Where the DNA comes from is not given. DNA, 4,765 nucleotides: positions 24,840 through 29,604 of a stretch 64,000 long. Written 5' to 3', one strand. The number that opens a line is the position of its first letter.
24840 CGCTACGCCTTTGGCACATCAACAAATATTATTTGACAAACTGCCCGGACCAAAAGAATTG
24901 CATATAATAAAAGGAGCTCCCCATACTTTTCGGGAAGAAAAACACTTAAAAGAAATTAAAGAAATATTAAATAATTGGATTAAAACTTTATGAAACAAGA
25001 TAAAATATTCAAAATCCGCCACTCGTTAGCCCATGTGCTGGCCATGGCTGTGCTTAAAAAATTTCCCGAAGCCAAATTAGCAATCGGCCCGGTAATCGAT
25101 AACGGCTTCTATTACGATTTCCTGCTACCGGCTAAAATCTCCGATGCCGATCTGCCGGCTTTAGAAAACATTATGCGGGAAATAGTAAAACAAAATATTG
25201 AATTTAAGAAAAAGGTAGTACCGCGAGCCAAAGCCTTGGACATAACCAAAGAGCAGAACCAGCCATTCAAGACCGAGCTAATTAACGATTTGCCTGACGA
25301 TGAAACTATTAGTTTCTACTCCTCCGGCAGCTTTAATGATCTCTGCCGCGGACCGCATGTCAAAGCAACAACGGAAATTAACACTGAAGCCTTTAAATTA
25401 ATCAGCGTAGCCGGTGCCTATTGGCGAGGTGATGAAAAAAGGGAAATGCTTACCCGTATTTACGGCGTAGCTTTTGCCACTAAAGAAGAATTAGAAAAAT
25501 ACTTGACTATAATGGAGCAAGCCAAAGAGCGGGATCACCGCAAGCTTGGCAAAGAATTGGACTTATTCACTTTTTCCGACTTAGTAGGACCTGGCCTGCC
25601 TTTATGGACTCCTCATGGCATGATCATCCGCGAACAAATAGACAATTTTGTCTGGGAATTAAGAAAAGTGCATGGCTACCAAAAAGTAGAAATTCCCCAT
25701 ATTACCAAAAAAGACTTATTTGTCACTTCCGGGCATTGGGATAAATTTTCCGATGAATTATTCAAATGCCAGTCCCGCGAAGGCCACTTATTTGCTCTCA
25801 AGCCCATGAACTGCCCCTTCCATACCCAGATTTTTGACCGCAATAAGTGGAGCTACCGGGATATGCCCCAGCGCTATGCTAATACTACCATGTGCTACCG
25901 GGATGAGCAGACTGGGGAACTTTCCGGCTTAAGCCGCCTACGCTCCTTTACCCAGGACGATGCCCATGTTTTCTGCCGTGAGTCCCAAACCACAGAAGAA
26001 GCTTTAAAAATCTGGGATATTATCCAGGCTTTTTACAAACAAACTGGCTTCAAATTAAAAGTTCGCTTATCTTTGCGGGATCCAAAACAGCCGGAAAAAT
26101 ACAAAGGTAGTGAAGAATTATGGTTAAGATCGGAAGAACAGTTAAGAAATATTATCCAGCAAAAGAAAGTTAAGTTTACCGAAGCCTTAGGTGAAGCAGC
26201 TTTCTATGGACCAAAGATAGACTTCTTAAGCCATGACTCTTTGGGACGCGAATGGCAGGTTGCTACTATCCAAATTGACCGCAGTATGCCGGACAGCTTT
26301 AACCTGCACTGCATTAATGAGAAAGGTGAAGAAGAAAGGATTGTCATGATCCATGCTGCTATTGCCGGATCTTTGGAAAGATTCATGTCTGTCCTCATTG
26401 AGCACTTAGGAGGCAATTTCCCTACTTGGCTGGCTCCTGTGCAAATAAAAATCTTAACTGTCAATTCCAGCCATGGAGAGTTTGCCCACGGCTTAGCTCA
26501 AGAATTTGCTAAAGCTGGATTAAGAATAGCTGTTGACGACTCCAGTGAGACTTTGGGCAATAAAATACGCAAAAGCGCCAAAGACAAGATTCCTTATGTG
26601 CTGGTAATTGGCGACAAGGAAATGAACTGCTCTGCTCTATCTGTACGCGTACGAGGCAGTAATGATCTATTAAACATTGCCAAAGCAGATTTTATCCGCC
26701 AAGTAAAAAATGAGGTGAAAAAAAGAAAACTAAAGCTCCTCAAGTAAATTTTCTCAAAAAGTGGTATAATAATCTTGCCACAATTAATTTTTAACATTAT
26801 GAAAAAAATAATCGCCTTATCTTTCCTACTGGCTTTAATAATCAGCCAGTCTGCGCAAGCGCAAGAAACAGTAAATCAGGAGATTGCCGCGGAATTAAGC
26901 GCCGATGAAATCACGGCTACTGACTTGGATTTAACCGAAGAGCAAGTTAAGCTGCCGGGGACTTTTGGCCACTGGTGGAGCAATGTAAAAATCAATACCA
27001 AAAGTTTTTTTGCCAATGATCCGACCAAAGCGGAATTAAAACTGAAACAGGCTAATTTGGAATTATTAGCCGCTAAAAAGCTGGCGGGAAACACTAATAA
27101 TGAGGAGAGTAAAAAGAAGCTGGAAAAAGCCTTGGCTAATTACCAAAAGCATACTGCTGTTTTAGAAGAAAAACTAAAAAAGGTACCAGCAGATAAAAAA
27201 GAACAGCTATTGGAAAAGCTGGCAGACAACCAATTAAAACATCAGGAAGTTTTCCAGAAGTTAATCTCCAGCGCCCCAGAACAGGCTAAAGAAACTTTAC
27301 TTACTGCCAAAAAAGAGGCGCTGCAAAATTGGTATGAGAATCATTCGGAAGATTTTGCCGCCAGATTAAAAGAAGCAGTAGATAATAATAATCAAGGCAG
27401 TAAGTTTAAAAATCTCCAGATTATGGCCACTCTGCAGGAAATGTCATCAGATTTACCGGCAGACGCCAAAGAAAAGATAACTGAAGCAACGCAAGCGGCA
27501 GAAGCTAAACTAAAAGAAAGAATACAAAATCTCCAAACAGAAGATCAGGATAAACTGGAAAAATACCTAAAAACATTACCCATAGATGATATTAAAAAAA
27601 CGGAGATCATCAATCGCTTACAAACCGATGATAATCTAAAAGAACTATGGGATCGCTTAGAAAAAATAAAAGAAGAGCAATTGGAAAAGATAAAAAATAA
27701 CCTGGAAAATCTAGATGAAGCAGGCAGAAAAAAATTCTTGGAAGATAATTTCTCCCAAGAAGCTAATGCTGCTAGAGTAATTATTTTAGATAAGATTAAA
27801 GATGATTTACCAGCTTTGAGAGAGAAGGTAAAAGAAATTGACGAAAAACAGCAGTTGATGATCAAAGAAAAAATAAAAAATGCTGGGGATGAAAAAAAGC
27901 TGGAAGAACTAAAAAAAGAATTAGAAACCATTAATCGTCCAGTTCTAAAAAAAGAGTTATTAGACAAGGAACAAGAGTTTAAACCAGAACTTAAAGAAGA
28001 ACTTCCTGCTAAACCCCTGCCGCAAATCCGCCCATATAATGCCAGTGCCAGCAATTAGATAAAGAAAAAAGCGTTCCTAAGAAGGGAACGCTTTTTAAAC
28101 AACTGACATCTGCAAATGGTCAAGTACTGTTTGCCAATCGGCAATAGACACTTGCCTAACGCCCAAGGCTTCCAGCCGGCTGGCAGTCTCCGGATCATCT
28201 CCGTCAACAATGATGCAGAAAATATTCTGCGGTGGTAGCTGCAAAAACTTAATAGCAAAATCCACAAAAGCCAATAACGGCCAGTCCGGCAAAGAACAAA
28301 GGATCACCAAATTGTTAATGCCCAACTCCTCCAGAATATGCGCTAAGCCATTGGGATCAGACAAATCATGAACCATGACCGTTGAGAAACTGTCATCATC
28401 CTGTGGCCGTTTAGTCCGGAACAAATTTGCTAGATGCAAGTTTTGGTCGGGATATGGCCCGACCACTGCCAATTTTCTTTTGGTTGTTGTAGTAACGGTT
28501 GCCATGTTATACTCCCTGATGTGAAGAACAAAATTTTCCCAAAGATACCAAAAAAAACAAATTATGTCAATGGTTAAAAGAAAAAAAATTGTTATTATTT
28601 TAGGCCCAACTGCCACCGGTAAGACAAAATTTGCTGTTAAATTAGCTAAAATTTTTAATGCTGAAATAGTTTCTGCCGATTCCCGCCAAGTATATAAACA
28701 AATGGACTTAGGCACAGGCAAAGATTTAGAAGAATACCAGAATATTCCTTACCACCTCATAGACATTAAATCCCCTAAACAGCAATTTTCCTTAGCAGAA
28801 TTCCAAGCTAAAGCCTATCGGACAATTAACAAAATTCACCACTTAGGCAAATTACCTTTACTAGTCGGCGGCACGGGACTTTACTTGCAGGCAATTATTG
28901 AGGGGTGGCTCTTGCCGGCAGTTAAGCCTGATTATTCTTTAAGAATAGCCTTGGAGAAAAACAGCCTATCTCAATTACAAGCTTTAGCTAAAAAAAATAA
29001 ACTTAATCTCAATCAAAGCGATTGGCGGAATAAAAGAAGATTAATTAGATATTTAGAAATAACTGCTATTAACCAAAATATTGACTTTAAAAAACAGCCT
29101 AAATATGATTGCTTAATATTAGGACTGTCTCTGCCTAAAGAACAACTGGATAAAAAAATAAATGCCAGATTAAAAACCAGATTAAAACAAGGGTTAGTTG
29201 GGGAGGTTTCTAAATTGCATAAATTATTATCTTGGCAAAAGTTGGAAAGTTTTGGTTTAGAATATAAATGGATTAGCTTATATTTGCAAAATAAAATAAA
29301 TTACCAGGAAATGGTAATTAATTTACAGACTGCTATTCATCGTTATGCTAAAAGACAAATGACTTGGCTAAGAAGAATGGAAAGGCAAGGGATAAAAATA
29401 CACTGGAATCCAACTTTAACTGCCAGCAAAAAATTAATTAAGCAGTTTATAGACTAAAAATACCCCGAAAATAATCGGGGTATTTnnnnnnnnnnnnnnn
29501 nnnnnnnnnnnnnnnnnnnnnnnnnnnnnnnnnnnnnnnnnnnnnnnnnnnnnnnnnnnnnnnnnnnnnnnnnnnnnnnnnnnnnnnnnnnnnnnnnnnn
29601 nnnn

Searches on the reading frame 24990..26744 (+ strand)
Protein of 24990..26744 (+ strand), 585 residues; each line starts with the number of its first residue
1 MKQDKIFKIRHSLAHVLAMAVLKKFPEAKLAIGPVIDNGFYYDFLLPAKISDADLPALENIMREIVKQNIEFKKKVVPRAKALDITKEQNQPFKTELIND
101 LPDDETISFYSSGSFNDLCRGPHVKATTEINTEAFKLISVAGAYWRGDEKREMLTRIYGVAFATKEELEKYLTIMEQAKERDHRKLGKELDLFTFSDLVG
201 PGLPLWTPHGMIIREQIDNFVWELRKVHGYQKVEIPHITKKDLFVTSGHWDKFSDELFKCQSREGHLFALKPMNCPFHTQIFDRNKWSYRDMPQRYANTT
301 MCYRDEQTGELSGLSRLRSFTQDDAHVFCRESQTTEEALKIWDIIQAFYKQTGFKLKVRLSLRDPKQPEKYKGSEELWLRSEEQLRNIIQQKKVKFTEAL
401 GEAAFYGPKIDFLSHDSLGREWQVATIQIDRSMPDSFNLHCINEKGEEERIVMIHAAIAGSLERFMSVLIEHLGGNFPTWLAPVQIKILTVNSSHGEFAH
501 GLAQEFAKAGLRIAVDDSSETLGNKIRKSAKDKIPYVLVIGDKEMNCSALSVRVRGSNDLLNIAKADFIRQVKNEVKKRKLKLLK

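Call 89: search_protein_families(library=pfam, proteins=[window:24990-26744:+], max_evalue=0.00001)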
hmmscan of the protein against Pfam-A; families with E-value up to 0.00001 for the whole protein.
window:24990-26744:+ (585 aa): 3 families
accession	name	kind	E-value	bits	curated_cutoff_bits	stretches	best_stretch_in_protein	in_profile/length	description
PF00587.30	tRNA-synt_2b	-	4.2e-41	141.4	29.3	1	258-472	1-178/179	tRNA synthetase class II core domain (G, H, P, S and T)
PF03129.25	HGTP_anticodon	-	5.2e-17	62.2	21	1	485-574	1-93/94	Anticodon binding domain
PF07973.19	tRNA_SAD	-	1.2e-11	44.9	24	1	107-158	1-44/44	Threonyl and Alanyl tRNA synthetase second additional domain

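Call 97: find_homologous_proteins(query=window:24990-26744:+, max_evalue=1e-50)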
Query window:24990-26744:+ (585 aa): 8000 proteins with E <= 1e-50 among 8000 candidates; the best 120 are listed.
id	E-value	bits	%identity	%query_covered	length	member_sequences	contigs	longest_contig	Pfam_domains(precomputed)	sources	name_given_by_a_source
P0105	0.0e+0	1341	100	100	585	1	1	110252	PF03129.26,PF00587.31,PF07973.20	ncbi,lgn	-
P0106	2.8e-267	906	67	100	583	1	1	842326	PF03129.26,PF00587.31,PF07973.20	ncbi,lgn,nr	ncbi:threonine--tRNA ligase [Candidatus Nomurabacteria bacterium]|nr:threonine--tRNA ligase [Candida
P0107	1.5e-266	904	66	100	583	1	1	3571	PF03129.26,PF00587.31,PF07973.20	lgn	-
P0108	7.4e-265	898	66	100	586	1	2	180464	PF03129.26,PF00587.31,PF07973.20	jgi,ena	jgi:threonyl-tRNA synthetase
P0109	8.6e-262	888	66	100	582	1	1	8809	PF03129.26,PF00587.31,PF07973.20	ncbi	-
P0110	3.0e-261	886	65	100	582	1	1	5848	PF03129.26,PF00587.31,PF07973.20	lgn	-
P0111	6.6e-261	885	65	100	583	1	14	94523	PF03129.26,PF00587.31,PF07973.20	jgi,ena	-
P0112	1.2e-260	884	65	100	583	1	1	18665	PF03129.26,PF00587.31,PF07973.20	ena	-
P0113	1.0e-259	881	66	100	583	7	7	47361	PF03129.26,PF00587.31,PF07973.20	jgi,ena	-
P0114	3.1e-259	880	65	100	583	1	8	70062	PF03129.26,PF00587.31,PF07973.20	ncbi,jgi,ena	-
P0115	1.6e-258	877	64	100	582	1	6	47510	PF03129.26,PF00587.31,PF07973.20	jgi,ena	jgi:threonyl-tRNA synthetase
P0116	1.7e-257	874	64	100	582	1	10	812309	PF03129.26,PF00587.31,PF07973.20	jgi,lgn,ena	jgi:threonyl-tRNA synthetase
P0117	3.7e-257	873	64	100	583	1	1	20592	PF03129.26,PF00587.31,PF07973.20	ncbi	-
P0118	7.1e-257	872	64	100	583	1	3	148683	PF03129.26,PF00587.31,PF07973.20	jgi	jgi:threonyl-tRNA synthetase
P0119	3.3e-256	870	64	100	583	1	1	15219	PF03129.26,PF00587.31,PF07973.20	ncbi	-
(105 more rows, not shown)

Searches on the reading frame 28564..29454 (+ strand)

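Call 89: search_protein_families(library=pfam, proteins=[window:28564-29454:+], max_evalue=0.00001)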
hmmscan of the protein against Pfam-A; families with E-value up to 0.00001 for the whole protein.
window:28564-29454:+ (297 aa): 2 families
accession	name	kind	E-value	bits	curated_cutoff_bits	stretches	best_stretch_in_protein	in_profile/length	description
PF01715.23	IPPT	-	2e-58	198.4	23.6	1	42-271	1-242/243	IPP transferase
PF01745.22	IPT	-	1.3e-08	35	20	1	8-57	2-51/233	Isopentenyl transferase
